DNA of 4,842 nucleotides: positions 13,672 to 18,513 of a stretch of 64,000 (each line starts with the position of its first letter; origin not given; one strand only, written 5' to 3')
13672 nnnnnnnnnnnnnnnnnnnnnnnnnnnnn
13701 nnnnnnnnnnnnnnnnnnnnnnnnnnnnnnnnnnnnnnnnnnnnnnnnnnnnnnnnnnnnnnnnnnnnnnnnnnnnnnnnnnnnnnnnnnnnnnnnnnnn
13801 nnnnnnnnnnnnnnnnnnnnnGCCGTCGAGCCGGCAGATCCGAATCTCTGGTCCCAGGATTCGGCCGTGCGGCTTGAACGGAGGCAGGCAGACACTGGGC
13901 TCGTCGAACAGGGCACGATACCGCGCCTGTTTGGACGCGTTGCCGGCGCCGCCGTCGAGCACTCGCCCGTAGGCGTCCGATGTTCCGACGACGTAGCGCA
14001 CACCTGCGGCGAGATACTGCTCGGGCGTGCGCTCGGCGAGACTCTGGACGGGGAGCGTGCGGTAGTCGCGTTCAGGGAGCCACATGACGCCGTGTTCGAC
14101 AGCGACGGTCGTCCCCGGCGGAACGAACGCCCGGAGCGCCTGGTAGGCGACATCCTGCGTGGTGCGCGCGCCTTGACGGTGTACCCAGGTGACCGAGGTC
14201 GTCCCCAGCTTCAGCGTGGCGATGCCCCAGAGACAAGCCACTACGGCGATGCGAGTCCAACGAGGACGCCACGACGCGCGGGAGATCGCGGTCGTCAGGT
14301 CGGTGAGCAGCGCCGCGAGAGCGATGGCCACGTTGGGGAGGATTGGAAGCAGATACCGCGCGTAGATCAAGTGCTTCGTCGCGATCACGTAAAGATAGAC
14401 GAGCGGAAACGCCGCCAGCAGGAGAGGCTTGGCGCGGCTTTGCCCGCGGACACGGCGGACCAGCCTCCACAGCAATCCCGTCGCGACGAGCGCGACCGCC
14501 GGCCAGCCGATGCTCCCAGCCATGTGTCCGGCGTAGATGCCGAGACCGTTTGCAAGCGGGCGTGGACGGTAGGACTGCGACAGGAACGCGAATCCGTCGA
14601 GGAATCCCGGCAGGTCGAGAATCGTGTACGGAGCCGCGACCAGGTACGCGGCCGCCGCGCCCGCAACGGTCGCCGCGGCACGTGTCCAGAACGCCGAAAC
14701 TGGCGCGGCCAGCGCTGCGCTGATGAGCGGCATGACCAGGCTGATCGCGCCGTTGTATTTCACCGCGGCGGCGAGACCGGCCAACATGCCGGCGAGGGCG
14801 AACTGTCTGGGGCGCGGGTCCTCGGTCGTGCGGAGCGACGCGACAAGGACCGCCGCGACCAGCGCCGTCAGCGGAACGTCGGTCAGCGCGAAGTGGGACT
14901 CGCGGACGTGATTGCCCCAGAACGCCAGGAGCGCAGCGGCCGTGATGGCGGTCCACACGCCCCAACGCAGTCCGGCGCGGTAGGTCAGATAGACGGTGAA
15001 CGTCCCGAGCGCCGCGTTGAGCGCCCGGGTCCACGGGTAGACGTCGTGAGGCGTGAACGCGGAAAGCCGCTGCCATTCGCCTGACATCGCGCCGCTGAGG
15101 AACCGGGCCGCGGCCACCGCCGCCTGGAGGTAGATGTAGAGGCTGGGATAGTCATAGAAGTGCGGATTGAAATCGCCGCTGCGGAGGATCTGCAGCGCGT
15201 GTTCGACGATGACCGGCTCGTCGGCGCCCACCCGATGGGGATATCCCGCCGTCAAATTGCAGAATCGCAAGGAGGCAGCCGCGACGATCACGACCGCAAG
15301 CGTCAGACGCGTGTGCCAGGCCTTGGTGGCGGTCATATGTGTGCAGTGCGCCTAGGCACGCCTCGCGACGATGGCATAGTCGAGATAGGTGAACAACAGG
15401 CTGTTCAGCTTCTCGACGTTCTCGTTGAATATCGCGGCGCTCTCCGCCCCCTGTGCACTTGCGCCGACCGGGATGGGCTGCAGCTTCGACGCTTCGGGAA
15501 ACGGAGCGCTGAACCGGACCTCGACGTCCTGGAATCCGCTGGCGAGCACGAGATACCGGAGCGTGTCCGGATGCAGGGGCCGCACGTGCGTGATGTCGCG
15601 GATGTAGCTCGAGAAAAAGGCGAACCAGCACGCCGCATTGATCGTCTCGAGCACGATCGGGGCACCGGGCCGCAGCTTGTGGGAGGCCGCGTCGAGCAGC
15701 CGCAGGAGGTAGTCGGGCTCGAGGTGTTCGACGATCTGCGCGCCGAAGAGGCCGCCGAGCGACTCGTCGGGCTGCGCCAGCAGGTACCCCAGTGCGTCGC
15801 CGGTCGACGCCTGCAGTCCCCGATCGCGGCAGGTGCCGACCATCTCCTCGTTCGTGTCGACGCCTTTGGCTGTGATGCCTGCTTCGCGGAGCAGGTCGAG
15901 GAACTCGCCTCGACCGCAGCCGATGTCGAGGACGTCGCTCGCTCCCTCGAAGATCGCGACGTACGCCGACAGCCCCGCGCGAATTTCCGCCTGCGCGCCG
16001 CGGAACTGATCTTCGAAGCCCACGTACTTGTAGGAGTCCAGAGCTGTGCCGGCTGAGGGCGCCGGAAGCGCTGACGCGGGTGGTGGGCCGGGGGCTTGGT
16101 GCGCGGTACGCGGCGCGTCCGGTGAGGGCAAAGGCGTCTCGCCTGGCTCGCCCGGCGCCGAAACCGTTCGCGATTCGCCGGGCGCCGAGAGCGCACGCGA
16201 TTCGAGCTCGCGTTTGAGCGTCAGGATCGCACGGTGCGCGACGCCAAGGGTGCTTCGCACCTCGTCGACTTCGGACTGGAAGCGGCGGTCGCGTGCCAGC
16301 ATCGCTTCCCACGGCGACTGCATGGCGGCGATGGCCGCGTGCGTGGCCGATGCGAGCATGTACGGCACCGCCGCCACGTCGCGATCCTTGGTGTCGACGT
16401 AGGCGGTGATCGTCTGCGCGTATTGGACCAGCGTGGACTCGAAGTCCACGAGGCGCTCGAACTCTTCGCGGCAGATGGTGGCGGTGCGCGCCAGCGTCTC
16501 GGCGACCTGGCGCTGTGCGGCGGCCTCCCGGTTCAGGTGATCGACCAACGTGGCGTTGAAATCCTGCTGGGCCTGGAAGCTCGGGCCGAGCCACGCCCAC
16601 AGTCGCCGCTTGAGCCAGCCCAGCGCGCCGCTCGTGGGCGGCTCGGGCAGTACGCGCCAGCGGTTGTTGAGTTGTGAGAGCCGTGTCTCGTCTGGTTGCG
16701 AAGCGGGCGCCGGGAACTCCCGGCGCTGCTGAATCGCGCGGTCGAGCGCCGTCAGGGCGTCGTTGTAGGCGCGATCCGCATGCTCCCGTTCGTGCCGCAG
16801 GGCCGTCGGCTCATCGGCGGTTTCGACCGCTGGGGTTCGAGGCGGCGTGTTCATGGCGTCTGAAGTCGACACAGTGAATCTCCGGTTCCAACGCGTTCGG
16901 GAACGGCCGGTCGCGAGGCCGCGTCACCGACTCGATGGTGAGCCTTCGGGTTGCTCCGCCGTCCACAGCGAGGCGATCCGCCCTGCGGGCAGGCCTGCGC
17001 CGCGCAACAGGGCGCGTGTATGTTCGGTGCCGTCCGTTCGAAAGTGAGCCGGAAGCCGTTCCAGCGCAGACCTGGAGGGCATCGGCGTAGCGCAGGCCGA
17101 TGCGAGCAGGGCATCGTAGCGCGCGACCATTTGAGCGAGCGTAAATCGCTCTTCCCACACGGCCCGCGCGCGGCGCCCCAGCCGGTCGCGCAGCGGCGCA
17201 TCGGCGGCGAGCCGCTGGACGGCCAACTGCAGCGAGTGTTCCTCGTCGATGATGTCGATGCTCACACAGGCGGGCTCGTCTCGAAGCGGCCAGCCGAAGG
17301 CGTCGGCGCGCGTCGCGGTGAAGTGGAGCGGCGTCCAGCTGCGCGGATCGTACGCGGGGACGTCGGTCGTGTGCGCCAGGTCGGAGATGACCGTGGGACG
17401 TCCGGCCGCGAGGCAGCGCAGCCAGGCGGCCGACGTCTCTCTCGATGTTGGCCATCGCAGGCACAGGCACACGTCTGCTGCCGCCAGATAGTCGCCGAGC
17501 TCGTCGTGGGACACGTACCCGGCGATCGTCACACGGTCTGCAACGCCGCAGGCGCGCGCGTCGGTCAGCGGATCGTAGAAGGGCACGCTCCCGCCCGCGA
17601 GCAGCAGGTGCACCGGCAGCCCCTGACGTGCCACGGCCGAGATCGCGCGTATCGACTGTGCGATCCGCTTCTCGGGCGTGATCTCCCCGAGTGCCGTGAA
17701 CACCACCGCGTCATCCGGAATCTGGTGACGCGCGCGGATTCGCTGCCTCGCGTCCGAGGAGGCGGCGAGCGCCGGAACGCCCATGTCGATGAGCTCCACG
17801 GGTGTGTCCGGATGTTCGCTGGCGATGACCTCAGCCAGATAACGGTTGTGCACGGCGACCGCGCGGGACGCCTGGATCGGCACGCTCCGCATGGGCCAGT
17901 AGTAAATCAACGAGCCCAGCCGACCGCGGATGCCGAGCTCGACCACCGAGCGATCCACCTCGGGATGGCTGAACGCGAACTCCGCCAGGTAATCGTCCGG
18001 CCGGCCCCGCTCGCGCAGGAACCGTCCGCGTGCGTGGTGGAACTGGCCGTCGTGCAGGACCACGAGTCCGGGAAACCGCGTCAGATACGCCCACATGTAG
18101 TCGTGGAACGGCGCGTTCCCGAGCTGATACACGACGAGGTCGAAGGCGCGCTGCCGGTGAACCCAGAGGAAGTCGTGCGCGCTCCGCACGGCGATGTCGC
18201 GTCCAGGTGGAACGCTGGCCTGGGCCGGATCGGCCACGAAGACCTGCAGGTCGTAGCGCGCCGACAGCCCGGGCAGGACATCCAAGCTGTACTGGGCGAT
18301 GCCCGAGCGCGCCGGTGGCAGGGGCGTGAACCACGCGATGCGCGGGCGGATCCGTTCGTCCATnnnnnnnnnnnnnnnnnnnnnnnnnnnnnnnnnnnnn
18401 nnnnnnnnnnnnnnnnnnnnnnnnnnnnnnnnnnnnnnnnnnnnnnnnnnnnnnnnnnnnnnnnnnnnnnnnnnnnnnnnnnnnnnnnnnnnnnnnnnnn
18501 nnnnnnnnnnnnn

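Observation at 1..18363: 18-kb glycan-assembly locus of five GT-C-like polytopic enzymes, five GT4s and a GtrB/DPM1-type GT2, with no canonical initiation, flippase, polymerase or export genes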

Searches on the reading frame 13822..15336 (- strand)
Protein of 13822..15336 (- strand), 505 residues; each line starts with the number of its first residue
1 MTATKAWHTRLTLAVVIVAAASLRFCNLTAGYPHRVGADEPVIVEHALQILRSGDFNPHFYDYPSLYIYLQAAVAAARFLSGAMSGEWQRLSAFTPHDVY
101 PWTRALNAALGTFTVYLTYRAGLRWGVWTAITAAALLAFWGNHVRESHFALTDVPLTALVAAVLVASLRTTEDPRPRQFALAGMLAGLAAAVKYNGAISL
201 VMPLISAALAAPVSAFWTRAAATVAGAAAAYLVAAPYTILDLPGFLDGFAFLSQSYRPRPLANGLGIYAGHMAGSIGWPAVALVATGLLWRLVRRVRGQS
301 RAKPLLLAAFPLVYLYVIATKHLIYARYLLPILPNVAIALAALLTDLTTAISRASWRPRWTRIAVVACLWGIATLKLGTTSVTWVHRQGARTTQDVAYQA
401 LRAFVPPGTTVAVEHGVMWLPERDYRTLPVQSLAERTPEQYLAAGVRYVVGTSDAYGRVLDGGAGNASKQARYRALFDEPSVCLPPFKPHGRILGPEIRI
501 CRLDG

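Call 8: search_protein_families(library=pfam, proteins=[window:13822-15336:-], max_evalue=0.01)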
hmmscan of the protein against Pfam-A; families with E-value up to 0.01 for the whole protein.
window:13822-15336:- (505 aa): 3 families
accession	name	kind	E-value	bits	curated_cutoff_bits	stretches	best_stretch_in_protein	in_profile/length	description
PF02366.24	PMT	-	5.1e-11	43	22.7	1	79-239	59-232/245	Dolichyl-phosphate-mannose-protein mannosyltransferase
PF13231.12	PMT_2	-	7.5e-09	36.4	26.1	1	104-237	28-157/160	Dolichyl-phosphate-mannose-protein mannosyltransferase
PF09594.16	GT87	-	0.00015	22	25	1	105-309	28-224/237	Glycosyltransferase family 87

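Call 10: search_protein_families(library=ncbifam, proteins=[window:13822-15336:-], max_evalue=0.01)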
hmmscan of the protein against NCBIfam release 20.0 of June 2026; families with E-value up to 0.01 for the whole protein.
window:13822-15336:- (505 aa): 0 families

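Call 61: search_solved_structures(query=window:13822-15336:-, max_evalue=1)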
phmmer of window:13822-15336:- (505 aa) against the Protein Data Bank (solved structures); distinct sequences matched with E-value up to 1: 1.
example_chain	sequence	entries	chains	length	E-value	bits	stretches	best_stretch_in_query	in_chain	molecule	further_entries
6p25_A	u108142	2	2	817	0.0038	19.7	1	11-199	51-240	Dolichyl-phosphate-mannose--protein mannosyltransferase 1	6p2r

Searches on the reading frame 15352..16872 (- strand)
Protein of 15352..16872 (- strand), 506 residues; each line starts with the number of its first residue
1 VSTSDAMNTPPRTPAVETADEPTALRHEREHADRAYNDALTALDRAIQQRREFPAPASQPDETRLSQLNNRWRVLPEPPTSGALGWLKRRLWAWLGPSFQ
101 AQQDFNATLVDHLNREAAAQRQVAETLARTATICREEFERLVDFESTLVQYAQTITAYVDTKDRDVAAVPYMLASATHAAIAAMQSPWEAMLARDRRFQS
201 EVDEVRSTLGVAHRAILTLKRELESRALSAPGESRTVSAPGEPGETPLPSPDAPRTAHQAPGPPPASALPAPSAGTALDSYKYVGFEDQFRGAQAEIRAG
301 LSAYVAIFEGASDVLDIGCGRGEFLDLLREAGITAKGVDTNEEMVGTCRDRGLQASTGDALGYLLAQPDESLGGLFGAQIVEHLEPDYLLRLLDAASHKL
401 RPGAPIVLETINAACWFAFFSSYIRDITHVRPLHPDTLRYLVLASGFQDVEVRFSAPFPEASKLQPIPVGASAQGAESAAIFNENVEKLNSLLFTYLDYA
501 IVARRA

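Call 5: search_protein_families(library=pfam, proteins=[window:15352-16872:-], max_evalue=0.01)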
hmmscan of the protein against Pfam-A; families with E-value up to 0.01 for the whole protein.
window:15352-16872:- (506 aa): 6 families
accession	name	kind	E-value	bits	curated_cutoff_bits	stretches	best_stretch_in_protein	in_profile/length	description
PF13489.12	Methyltransf_23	-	3.1e-12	46.9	27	1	294-451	6-163/164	Methyltransferase domain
PF07021.18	MetW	-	1.5e-10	41.5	21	1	307-372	10-76/193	Methionine biosynthesis protein MetW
PF13649.12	Methyltransf_25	-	2e-08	35.3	27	1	314-403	1-96/97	Methyltransferase domain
PF08241.18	Methyltransf_11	-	3e-07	31.4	21.2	1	315-406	1-93/95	Methyltransferase domain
PF08242.18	Methyltransf_12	-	0.00029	21.9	30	1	315-404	1-96/98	Methyltransferase domain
PF13847.12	Methyltransf_31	-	0.00046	20.3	27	1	311-350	4-46/145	Methyltransferase domain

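Call 10: search_protein_families(library=ncbifam, proteins=[window:15355-16872:-], max_evalue=0.01)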
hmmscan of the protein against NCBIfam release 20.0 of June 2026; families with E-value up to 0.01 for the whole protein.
window:15355-16872:- (506 aa): 10 families
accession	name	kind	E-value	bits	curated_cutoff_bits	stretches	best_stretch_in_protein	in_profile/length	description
TIGR02081.1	metW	equivalog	1.7e-08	34.3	189.5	1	306-370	9-74/194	methionine biosynthesis protein MetW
NF043040.1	corrin_prot_MT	hypoth_equivalog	4.6e-07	29.5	180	1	310-356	41-87/216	corrinoid protein-associated methyltransferase CpaM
NF045667.1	MTase_DVU1556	equivalog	4.7e-07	29.5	155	1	308-355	20-70/213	DVU_1556 family methyltransferase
TIGR01983.1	UbiG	equivalog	8.2e-06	25.3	102.95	1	312-414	51-157/228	bifunctional 2-polyprenyl-6-hydroxyphenol methylase/3-demethylubiquinol 3-O-methyltransferase UbiG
NF010703.0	PRK14103.1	equivalog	0.00012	21.6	320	1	309-363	28-84/256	trans-aconitate 2-methyltransferase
TIGR02021.1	BchM-ChlM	equivalog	0.0025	17.3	158.9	1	312-354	56-98/218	magnesium protoporphyrin IX methyltransferase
NF050150.1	RiPP_MTase_ApyS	equivalog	0.0042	16.3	400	1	309-355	140-188/323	RiPP biosynthesis methyltransferase ApyS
NF041820.1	daptide_MTase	equivalog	0.0045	16.5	175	1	294-355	23-81/243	daptide-type RiPP biosynthesis methyltransferase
TIGR02072.1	BioC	equivalog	0.0094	15.8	184.95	0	299-351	21-77/244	malonyl-ACP O-methyltransferase BioC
NF002463.0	PRK01683.1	equivalog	0.0094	15.6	297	0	301-351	23-74/258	trans-aconitate 2-methyltransferase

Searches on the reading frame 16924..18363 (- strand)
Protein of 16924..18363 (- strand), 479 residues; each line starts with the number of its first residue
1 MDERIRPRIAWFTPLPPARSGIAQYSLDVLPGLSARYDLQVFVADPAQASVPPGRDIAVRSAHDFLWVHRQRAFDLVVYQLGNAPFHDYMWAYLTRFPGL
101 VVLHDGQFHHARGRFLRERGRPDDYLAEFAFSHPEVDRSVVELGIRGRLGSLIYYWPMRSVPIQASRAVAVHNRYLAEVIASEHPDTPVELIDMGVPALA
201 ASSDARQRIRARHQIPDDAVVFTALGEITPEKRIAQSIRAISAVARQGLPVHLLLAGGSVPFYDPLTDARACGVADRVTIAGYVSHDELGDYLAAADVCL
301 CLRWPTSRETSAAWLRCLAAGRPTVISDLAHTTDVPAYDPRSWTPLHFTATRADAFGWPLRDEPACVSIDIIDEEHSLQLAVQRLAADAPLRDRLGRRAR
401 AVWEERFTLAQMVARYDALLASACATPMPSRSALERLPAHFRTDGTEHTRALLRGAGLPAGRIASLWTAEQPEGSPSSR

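Call 5: search_protein_families(library=pfam, proteins=[window:16924-18363:-], max_evalue=0.01)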
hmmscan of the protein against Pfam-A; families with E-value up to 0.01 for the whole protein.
window:16924-18363:- (479 aa): 2 families
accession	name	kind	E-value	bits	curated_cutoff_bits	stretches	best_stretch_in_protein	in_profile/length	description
PF13692.12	Glyco_trans_1_4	-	9.2e-12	45.9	27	1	221-332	3-111/142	Glycosyl transferases group 1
PF00534.26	Glycos_transf_1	-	6.5e-10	39.2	26.4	1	206-302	2-99/172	Glycosyl transferases group 1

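Call 10: search_protein_families(library=ncbifam, proteins=[window:16927-18363:-], max_evalue=0.01)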
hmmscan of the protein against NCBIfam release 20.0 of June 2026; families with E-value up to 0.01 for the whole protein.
window:16927-18363:- (479 aa): 11 families
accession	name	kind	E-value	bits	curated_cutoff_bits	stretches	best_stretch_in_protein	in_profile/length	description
NF038229.1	Glyco4_Geo_Pelo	equivalog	1.4e-07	30.9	400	1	164-327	108-267/338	GPMC system family 4 glycosyltransferase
NF041876.1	EPS_EpsE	equivalog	3.3e-06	26.6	400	1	169-332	166-330/389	exopolysaccharide biosynthesis GT4 family glycosyltransferase EpsE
TIGR03088.1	stp2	hypoth_equivalog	4.6e-06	25.9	409.05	0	374-420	324-370/374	TIGR03088 family PEP-CTERM/XrtA system glycosyltransferase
TIGR04047.1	MSMEG_0565_glyc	hypoth_equivalog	5.1e-06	25.8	259.85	1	166-334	139-313/373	MSMEG_0565 family glycosyltransferase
TIGR04063.1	stp3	hypoth_equivalog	1.8e-05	23.8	442.05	1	205-328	200-325/397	TIGR04063 family PEP-CTERM/XrtA system glycosyltransferase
NF038295.1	EPS_HpsP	equivalog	2.7e-05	23.3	550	1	191-332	180-322/388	hormogonium polysaccharide biosynthesis glycosyltransferase HpsP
TIGR03999.1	thiol_BshA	equivalog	6.8e-05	21.9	273.7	1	162-329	141-304/375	N-acetyl-alpha-D-glucosaminyl L-malate synthase BshA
NF047684.1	TeichurnBiosyTuaC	equivalog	0.00022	20.3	550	1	189-299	189-293/391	teichuronic acid biosynthesis protein TuaC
NF038298.1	EPS_HpsO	equivalog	0.00037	19.4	575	1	166-298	147-278/388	hormogonium polysaccharide biosynthesis glycosyltransferase HpsO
TIGR04157.1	glyco_rSAM_CFB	subfamily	0.0023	17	400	0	200-299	208-304/406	TIGR04157 family glycosyltransferase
NF012028.0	PRK15484.1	subfamily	0.003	16.7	618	1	169-259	143-233/380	lipopolysaccharide N-acetylglucosaminyltransferase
